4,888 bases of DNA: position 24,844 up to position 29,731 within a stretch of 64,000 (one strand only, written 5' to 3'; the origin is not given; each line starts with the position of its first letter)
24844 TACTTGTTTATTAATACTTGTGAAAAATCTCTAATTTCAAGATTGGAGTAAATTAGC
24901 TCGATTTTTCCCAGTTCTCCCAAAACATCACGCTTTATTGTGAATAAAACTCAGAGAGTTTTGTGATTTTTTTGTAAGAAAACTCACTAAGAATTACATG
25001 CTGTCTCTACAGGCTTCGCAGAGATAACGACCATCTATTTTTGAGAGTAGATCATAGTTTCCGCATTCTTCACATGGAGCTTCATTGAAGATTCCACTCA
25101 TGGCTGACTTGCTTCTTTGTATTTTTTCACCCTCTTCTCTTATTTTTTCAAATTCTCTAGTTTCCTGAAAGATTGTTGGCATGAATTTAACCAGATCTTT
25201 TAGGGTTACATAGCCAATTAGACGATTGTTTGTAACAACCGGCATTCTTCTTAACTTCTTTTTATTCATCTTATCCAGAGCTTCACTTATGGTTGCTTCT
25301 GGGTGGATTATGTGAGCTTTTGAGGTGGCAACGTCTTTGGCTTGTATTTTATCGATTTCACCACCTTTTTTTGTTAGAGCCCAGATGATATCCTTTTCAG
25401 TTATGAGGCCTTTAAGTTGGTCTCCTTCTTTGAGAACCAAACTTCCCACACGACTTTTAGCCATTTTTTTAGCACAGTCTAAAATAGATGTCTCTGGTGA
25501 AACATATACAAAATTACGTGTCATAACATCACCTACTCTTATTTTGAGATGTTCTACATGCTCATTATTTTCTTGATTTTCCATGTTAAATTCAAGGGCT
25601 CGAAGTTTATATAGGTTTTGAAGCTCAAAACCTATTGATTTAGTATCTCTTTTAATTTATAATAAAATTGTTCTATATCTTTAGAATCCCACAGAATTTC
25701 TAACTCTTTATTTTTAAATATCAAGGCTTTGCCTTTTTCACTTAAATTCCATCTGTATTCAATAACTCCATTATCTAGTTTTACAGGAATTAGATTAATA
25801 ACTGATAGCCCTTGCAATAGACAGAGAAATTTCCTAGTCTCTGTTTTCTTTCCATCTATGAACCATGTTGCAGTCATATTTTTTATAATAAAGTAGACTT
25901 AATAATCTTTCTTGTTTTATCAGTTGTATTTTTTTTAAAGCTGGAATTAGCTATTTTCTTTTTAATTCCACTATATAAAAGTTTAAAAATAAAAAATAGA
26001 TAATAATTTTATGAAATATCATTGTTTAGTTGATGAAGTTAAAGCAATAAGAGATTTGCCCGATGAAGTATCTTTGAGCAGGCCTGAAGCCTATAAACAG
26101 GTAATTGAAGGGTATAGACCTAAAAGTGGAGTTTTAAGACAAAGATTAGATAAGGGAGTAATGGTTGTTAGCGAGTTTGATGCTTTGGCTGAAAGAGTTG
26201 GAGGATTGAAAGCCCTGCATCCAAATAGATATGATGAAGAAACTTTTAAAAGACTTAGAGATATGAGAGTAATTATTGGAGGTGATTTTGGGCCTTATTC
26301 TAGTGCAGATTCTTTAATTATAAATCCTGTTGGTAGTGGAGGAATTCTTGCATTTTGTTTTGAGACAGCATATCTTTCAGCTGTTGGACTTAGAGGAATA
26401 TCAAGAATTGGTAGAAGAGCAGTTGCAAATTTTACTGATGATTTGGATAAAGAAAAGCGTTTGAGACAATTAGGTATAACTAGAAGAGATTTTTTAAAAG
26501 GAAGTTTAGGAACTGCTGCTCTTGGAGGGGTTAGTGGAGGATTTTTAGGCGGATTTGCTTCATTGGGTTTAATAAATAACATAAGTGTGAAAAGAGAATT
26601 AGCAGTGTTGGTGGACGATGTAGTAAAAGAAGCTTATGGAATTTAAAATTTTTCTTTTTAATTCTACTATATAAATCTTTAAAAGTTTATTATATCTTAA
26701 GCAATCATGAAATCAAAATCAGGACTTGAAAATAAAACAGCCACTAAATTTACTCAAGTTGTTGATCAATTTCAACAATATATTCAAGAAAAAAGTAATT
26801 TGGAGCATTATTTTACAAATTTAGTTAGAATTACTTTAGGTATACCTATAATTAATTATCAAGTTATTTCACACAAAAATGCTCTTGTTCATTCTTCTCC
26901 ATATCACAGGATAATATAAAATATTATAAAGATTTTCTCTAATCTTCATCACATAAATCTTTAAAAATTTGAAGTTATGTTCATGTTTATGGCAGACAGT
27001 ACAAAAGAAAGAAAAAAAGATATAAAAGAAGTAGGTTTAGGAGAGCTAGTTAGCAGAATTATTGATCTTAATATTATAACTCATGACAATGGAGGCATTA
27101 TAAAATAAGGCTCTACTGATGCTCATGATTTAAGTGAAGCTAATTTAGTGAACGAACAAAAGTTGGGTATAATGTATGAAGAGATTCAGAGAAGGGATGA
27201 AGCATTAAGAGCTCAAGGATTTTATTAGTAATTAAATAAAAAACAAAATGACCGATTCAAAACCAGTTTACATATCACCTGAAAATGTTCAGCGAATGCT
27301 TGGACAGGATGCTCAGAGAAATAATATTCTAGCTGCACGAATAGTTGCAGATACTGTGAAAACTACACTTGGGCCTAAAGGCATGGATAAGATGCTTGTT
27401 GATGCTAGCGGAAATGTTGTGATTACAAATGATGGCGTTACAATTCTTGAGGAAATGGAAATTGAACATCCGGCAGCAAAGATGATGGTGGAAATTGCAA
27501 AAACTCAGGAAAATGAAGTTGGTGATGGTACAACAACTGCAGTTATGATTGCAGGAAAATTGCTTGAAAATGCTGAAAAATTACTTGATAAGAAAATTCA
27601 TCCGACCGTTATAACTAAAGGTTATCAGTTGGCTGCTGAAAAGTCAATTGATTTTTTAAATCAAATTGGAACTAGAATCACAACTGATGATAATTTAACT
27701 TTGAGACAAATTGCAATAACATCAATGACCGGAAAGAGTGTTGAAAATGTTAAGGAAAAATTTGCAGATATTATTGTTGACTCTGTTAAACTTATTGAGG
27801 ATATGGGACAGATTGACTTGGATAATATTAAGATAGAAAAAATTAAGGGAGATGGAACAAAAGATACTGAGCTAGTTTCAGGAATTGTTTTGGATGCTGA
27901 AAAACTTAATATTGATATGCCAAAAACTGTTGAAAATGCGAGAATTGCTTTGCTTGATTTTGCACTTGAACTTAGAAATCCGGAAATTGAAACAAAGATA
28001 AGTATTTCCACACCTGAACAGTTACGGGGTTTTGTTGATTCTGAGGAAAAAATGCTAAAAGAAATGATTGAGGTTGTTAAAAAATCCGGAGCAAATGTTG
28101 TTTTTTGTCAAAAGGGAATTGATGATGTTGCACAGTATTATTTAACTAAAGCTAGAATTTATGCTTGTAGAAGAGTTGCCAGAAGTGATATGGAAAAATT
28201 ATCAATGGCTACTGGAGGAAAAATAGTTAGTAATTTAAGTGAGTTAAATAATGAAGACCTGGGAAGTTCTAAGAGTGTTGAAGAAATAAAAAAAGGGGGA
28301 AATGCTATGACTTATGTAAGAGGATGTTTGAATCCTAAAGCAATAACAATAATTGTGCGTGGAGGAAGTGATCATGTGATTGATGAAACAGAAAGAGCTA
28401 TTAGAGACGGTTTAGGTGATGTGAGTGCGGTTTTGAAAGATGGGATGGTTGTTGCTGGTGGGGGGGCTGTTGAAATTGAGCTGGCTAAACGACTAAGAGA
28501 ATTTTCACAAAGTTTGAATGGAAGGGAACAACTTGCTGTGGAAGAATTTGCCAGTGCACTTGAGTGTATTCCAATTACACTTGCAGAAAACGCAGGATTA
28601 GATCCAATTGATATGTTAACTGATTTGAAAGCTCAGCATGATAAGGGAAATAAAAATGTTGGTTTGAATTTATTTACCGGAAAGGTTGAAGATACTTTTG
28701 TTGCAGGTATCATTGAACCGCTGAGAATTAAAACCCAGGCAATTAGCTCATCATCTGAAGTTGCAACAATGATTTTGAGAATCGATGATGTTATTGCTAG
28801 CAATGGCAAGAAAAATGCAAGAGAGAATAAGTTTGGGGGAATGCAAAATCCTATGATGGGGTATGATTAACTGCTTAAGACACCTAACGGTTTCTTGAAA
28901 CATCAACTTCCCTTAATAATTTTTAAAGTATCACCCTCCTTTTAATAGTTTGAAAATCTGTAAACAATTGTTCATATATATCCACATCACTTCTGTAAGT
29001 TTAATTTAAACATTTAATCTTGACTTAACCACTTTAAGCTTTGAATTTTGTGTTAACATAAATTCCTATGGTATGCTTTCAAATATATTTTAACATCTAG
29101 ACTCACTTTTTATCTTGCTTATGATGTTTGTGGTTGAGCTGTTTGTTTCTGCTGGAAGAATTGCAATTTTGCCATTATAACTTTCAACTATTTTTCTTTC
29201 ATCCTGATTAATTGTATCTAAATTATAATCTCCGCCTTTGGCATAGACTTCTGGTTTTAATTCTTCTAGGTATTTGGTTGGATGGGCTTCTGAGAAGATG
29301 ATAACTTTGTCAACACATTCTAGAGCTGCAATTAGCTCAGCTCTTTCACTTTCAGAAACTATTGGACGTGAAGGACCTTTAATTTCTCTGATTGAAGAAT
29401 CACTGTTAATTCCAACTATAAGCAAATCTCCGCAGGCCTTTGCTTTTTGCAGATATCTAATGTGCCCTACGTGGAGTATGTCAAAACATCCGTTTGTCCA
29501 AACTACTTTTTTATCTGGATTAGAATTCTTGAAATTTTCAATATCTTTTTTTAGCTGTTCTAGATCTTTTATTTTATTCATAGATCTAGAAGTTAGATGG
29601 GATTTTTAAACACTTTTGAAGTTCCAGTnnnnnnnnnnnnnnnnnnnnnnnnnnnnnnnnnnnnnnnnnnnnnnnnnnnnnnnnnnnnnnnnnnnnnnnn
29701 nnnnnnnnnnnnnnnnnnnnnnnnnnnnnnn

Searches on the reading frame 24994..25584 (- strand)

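Call 47: search_protein_families(library=pfam, proteins=[window:24994-25584:-], max_evalue=0.001)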
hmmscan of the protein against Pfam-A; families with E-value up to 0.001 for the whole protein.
window:24994-25584:- (196 aa): 1 family
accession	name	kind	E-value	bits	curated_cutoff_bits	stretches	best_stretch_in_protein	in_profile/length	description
PF00571.33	CBS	-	6.7e-32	110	24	2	82-135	1-55/57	CBS domain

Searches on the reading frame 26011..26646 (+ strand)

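Call 47: search_protein_families(library=pfam, proteins=[window:26011-26646:+], max_evalue=0.001)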
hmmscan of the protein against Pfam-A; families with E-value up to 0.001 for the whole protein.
window:26011-26646:+ (211 aa): 1 family
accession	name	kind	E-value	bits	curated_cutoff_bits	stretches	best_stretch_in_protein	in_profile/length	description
PF10518.14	TAT_signal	-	6.6e-06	26.2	22.7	1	156-174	2-20/21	TAT (twin-arginine translocation) pathway signal sequence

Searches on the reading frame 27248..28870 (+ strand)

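Call 46: search_protein_families(library=pfam, proteins=[window:27248-28870:+], max_evalue=0.001)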
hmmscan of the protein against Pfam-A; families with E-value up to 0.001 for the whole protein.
window:27248-28870:+ (540 aa): 1 family
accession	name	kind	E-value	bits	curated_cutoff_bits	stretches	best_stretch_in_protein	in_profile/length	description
PF00118.29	Cpn60_TCP1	-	3.6e-180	600.3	34.3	1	33-517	1-487/490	TCP-1/cpn60 chaperonin family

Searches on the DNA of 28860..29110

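Call 45: search_rna_families(source=window, start=28860, end=29110, threshold=evalue, max_evalue=10)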
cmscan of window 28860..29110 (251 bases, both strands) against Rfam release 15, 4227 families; matches with E-value up to 10: 4.
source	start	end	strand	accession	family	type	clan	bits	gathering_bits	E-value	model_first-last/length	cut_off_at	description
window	29019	29098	-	RF03162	TD-2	Gene; sRNA;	CL00124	15.2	48.7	8.8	1-98/98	no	TD-2 RNA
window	28952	28993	-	RF00323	snoR79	Gene; snRNA; snoRNA; CD-box;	-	13.9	80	4.5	1-65/65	no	Small nucleolar RNA R79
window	29059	29094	-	RF01345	CRISPR-DR35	Gene; CRISPR;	-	13.1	35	9.4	1-36/36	no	CRISPR RNA direct repeat element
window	29025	29053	-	RF02248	Six3os1_3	Gene; lncRNA;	-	12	40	0.7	47-75/75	no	Six3os1 conserved region 3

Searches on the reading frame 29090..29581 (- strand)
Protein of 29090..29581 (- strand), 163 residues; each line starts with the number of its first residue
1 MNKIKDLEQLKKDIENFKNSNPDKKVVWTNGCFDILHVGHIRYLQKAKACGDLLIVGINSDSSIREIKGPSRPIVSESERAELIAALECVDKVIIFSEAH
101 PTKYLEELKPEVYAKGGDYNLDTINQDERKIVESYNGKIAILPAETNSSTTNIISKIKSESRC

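Call 46: search_protein_families(library=pfam, proteins=[window:29090-29581:-], max_evalue=0.001)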
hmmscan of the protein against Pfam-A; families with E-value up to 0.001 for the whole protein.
window:29090-29581:- (163 aa): 1 family
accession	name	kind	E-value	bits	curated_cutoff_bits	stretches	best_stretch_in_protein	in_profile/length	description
PF01467.32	CTP_transf_like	-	4.1e-22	79.3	21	1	28-154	1-131/133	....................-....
